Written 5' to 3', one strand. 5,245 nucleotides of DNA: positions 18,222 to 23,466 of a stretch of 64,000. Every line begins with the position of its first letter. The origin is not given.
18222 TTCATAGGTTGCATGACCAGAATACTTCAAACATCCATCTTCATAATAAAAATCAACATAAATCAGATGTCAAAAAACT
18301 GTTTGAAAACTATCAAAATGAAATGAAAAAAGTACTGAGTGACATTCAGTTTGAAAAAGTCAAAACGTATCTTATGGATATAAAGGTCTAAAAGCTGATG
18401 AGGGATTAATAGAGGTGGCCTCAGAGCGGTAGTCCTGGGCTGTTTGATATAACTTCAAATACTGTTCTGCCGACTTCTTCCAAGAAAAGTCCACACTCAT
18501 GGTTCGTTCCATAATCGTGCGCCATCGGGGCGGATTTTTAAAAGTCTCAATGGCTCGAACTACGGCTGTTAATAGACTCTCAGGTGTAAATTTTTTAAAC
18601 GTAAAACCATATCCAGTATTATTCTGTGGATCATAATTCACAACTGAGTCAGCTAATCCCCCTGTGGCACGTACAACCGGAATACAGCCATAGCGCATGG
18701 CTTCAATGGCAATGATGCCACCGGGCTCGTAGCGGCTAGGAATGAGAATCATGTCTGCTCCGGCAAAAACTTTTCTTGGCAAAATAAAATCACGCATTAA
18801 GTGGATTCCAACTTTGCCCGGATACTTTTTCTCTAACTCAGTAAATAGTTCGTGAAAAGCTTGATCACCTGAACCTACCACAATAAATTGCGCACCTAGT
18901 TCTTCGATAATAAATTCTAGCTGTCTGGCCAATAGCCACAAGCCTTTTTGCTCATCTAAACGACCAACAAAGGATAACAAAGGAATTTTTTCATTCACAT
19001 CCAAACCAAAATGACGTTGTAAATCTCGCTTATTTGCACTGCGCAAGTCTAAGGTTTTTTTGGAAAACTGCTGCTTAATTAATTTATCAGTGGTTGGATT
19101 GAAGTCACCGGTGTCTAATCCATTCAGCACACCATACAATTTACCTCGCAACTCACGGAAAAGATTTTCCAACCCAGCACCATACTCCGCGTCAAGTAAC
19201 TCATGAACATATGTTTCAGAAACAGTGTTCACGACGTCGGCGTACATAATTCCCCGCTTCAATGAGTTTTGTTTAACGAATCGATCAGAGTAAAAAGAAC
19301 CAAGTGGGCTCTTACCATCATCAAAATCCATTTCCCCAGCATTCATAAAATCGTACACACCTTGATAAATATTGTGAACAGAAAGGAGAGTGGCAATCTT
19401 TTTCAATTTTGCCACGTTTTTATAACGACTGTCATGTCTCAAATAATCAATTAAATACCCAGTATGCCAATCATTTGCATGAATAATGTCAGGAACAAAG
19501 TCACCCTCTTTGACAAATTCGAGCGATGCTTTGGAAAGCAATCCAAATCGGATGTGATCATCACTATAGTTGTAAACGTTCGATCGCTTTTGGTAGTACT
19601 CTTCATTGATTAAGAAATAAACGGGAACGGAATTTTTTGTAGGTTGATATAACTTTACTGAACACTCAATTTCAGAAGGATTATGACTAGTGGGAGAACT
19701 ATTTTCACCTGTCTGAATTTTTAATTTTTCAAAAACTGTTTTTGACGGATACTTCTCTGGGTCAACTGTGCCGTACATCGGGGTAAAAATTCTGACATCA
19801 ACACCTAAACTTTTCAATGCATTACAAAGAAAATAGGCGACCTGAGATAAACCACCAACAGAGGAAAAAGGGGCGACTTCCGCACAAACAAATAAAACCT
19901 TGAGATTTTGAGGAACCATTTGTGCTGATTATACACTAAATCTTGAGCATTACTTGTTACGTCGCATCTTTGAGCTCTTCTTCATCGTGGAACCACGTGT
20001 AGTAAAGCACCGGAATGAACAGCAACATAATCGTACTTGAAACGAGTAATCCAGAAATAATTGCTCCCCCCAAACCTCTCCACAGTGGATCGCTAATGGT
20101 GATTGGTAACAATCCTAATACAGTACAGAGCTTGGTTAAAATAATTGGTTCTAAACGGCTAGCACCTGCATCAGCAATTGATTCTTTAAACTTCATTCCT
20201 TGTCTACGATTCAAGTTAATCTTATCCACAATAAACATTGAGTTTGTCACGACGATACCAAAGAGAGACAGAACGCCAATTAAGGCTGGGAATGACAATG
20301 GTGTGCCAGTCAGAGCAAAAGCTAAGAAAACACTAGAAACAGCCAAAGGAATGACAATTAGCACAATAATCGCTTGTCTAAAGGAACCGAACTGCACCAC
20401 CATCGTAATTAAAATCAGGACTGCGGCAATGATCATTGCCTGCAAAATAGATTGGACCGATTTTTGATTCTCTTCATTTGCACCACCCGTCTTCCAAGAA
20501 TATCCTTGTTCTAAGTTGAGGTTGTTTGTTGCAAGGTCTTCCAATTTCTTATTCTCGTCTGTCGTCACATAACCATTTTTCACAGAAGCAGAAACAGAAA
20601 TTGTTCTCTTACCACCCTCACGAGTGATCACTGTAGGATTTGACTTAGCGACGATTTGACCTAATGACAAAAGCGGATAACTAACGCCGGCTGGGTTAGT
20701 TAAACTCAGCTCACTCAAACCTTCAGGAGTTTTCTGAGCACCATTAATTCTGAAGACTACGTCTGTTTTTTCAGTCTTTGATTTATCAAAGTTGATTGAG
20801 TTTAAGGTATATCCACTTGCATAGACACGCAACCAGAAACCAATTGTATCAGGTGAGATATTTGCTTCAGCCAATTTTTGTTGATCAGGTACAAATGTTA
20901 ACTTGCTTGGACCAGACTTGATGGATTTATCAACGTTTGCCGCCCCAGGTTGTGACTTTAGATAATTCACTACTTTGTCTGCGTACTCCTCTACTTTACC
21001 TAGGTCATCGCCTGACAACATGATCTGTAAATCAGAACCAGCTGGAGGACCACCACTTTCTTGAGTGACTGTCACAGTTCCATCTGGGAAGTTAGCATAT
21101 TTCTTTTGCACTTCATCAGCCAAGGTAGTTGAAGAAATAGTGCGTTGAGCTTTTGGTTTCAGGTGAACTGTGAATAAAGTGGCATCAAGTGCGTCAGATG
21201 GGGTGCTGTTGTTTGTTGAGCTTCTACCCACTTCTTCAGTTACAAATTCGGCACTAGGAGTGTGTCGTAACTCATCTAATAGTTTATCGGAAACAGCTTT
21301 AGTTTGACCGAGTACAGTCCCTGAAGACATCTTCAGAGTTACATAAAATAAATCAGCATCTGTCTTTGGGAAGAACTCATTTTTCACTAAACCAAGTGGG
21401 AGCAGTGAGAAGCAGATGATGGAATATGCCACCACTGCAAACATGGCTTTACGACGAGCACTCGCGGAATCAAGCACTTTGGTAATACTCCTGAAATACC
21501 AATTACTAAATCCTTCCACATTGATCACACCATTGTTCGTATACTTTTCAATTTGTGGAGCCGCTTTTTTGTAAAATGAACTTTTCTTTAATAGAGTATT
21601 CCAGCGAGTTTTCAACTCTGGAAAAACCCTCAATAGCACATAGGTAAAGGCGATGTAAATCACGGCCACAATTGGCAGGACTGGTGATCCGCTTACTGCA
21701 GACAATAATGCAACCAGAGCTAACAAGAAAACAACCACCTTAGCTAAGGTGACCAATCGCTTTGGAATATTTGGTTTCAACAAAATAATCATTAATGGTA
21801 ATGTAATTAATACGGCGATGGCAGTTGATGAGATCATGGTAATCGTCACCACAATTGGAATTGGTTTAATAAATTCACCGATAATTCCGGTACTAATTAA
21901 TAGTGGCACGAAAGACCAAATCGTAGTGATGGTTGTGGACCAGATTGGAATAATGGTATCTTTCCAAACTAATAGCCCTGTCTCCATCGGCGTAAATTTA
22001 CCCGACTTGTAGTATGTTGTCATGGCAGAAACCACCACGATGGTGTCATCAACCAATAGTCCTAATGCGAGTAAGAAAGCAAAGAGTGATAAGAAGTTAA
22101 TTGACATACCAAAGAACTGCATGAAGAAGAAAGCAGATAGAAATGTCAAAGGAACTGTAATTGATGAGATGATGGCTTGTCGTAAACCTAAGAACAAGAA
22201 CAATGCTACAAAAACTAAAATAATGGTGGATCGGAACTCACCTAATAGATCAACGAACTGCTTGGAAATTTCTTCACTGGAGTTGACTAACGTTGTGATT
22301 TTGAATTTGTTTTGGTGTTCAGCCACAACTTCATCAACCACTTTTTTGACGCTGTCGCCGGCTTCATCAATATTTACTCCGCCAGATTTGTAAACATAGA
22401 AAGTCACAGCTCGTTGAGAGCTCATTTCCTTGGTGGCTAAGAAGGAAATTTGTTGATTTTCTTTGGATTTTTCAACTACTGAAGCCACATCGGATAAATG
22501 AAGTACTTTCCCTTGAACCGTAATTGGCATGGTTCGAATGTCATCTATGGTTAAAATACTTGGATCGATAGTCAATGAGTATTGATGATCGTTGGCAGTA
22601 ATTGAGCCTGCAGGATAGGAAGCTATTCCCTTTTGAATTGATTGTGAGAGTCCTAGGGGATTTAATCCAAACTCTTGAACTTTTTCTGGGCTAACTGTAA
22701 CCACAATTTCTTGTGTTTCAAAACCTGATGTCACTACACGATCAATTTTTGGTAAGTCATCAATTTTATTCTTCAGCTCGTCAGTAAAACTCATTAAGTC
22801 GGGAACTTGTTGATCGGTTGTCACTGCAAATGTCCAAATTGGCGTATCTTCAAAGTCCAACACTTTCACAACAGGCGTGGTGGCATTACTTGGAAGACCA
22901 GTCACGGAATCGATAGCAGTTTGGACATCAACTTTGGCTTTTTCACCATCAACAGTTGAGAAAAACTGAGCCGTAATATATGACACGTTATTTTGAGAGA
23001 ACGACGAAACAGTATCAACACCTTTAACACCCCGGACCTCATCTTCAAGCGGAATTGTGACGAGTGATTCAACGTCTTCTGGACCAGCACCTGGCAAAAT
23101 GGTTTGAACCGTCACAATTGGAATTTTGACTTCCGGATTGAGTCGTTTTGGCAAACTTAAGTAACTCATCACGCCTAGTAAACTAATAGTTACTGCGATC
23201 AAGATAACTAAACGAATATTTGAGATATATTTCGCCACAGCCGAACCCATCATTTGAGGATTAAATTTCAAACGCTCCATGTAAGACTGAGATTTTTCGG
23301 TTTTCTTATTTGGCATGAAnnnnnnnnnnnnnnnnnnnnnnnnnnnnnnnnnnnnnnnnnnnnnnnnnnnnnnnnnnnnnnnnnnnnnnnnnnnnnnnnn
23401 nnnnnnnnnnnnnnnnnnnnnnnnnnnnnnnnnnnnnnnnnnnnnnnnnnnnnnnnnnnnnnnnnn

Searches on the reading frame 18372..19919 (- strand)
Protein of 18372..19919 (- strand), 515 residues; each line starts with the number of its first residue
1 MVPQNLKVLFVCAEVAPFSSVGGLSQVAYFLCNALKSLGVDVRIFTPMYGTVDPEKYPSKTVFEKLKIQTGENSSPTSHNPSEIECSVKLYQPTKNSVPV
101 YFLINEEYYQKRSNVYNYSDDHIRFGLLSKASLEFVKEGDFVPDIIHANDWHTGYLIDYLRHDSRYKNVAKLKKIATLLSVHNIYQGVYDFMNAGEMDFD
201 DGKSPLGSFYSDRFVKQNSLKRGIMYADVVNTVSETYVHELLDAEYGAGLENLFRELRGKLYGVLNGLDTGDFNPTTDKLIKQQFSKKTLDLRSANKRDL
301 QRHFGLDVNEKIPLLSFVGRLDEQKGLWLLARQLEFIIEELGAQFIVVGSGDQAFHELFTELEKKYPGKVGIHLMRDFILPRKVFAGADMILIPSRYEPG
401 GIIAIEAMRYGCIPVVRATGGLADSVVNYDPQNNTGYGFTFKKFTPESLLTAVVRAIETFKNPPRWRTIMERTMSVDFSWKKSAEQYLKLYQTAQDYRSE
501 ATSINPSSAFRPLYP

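Call 27: search_protein_families(library=pfam, proteins=[window:18372-19919:-], max_evalue=0.00001)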
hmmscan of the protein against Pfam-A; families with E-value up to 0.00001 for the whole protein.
window:18372-19919:- (515 aa): 4 families
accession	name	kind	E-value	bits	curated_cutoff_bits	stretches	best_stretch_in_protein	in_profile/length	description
PF08323.17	Glyco_transf_5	-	1.1e-57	196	22.7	1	7-256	1-239/239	Starch synthase catalytic domain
PF00534.26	Glycos_transf_1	-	1.1e-14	54.8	26.4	1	306-458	9-157/172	Glycosyl transferases group 1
PF13692.12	Glyco_trans_1_4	-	5.3e-14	53.1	27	1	313-458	2-141/142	Glycosyl transferases group 1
PF13439.12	Glyco_transf_4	-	9.1e-07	29.5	28.5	0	21-57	1-37/170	Glycosyltransferase Family 4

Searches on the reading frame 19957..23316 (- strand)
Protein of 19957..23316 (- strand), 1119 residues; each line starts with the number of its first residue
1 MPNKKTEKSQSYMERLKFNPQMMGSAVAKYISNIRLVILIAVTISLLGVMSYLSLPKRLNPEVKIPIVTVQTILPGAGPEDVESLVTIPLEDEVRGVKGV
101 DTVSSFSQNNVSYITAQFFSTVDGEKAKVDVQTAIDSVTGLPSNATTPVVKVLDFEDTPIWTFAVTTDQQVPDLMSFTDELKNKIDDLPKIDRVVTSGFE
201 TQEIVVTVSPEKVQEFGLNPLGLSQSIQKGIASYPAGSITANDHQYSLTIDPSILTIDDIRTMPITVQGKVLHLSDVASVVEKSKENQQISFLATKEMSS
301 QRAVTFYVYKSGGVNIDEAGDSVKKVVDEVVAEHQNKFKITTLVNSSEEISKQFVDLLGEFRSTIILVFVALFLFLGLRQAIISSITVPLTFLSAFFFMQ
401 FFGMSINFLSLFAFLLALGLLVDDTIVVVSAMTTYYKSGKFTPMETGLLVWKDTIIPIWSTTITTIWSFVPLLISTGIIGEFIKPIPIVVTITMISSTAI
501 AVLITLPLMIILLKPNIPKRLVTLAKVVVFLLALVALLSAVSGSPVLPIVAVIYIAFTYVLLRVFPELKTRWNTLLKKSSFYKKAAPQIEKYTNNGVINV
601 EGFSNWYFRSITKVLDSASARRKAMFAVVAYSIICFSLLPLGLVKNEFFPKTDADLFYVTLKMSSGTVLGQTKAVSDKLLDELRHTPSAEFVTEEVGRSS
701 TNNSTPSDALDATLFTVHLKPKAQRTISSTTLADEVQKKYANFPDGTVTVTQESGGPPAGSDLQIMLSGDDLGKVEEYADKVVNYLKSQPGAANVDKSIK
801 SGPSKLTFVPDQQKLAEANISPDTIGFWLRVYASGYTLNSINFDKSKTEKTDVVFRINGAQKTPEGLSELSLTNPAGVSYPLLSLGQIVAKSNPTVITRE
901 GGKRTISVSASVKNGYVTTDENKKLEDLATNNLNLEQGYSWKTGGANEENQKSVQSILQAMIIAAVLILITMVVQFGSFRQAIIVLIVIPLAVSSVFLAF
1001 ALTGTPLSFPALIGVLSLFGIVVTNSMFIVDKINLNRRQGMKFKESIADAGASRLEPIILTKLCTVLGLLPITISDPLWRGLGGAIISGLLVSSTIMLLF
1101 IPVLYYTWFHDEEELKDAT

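Call 27: search_protein_families(library=pfam, proteins=[window:19957-23316:-], max_evalue=0.00001)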
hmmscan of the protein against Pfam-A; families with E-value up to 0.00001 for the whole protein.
window:19957-23316:- (1119 aa): 1 family
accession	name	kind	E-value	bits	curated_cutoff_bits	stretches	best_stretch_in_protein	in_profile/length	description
PF00873.25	ACR_tran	-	1.2e-156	523.6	28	2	36-518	11-495/1021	AcrB/AcrD/AcrF family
